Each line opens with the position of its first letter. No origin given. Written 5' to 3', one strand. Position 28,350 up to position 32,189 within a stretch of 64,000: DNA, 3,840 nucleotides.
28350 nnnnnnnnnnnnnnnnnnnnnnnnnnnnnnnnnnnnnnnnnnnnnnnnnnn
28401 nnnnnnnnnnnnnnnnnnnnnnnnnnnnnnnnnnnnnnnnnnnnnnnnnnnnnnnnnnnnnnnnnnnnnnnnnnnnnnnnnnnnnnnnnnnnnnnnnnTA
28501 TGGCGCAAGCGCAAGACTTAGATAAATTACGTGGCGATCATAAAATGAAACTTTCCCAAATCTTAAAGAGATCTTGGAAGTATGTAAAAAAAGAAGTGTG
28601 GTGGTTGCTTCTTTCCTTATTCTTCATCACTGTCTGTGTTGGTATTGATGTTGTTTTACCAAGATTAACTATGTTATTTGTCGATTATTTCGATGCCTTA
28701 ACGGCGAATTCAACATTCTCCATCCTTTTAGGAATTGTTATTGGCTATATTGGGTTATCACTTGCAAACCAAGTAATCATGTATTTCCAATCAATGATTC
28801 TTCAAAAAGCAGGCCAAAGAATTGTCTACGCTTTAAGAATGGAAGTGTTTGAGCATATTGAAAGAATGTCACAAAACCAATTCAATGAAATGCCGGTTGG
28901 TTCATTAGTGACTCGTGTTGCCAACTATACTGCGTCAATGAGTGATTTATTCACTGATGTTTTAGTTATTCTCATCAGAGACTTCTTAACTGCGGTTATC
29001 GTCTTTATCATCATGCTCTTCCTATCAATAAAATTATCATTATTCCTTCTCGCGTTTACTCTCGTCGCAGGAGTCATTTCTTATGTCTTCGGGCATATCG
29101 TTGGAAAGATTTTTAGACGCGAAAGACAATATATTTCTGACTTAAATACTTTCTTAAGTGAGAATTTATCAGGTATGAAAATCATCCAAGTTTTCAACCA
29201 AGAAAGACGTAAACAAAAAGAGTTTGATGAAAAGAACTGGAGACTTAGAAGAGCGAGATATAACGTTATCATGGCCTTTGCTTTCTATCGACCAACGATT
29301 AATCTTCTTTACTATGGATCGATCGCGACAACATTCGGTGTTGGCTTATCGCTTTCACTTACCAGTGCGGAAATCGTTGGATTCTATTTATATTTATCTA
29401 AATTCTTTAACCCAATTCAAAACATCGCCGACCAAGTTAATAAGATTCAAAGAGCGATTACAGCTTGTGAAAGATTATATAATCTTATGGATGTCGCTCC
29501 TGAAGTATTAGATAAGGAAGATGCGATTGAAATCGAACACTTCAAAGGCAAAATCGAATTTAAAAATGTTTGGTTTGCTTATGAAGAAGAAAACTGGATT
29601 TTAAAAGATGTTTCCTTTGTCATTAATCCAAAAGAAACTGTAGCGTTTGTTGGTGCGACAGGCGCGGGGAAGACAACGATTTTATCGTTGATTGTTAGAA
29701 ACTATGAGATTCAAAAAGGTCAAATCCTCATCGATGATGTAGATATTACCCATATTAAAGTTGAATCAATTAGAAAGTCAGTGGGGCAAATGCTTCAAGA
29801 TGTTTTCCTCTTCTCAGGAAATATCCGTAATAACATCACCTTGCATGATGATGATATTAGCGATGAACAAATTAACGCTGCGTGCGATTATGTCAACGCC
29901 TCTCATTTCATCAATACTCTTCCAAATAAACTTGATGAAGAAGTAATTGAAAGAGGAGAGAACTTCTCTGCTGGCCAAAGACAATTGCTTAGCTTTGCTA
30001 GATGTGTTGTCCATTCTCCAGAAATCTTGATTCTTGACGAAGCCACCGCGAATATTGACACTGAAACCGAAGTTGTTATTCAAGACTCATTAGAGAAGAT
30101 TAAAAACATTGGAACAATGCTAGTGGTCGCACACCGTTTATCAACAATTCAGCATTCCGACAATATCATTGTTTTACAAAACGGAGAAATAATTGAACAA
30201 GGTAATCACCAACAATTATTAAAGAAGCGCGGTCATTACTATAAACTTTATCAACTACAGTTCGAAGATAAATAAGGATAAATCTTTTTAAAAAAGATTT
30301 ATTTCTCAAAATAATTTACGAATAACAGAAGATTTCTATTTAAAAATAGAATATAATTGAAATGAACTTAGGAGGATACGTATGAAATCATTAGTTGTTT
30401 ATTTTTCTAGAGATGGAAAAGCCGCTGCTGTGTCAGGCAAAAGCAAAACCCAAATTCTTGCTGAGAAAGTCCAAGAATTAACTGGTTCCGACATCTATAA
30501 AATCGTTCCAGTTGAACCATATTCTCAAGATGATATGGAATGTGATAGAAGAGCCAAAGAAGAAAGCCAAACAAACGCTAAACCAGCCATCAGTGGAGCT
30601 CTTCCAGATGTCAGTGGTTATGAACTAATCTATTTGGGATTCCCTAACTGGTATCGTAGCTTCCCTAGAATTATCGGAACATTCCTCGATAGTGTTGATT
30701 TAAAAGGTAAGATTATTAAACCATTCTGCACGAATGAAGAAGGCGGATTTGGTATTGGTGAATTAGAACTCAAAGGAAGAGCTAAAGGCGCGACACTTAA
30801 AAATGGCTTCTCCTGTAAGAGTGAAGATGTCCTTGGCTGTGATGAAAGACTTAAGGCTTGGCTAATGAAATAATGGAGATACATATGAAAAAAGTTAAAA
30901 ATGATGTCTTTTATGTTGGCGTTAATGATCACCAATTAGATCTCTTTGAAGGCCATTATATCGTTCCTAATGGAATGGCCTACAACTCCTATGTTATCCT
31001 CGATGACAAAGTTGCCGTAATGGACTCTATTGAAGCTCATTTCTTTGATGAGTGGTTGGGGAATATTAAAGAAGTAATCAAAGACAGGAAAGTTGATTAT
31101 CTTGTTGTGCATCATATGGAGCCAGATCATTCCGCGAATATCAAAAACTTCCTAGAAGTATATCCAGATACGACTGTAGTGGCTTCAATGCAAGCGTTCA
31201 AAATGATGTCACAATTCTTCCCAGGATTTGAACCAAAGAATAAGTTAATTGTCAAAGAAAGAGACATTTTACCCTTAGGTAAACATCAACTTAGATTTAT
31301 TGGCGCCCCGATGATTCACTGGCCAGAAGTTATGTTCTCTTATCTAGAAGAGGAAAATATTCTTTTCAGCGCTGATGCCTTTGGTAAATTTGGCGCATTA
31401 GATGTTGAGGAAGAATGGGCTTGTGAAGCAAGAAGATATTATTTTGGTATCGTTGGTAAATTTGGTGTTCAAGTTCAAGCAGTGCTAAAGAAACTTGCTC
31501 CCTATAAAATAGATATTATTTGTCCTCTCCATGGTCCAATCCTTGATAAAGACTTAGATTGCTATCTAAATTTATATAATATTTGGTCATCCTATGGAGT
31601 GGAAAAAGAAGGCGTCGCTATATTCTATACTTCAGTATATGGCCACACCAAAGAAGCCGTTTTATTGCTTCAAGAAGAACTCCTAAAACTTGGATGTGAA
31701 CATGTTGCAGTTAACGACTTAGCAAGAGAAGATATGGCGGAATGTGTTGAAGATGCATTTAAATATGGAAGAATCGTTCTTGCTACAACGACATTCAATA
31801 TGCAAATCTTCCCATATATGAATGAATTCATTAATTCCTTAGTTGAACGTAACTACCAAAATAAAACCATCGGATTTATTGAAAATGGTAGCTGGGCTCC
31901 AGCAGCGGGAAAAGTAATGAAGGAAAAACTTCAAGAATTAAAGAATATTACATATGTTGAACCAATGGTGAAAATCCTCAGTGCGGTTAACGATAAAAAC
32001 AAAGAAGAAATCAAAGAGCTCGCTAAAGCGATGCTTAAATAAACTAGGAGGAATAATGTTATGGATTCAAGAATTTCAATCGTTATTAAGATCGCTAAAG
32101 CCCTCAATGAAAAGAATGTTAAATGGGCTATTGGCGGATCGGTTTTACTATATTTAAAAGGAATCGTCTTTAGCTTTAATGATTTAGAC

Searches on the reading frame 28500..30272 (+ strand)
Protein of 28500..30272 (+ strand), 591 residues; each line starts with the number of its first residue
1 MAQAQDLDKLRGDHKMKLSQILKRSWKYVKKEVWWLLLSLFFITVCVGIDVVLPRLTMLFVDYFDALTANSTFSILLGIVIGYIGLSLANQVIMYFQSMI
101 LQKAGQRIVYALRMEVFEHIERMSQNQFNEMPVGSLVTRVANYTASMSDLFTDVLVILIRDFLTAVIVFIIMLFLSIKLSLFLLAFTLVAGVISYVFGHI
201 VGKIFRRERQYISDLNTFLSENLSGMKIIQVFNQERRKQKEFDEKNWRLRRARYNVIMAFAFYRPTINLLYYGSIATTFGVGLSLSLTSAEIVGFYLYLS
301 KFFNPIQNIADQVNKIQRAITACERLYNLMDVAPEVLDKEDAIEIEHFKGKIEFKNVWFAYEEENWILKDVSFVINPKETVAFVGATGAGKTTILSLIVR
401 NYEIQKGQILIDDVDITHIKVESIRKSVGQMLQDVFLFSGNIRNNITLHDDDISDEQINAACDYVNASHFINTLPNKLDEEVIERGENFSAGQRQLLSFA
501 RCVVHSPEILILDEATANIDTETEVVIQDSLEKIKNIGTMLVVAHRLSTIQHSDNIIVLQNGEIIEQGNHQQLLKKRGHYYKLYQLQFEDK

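Call 33: search_protein_families(library=pfam, proteins=[window:28500-30272:+], max_evalue=0.00001)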
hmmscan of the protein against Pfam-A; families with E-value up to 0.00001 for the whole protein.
window:28500-30272:+ (591 aa): 2 families
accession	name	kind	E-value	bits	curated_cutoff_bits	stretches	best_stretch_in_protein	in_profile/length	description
PF00664.28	ABC_membrane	-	6.7e-41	141.2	28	1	36-305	1-273/274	ABC transporter transmembrane region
PF00005.33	ABC_tran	-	2.5e-29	103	25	1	368-517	1-137/137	ABC transporter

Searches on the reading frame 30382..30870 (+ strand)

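Call 33: search_protein_families(library=pfam, proteins=[window:30382-30870:+], max_evalue=0.00001)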
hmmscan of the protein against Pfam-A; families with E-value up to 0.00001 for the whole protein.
window:30382-30870:+ (163 aa): 1 family
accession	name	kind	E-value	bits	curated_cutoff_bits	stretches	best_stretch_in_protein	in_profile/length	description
PF12682.12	Flavodoxin_4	-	8.6e-26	90.7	24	1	17-144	7-138/155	Flavodoxin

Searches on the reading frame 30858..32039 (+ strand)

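Call 33: search_protein_families(library=pfam, proteins=[window:30858-32039:+], max_evalue=0.00001)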
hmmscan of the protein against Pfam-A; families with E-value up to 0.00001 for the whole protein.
window:30858-32039:+ (394 aa): 2 families
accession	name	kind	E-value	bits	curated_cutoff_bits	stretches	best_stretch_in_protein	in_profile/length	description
PF19583.5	ODP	-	4.3e-19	69.6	27.2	1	42-226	3-194/194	ODP family beta lactamase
PF12724.12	Flavodoxin_5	-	5.7e-06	27.1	27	0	255-360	2-102/145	Flavodoxin domain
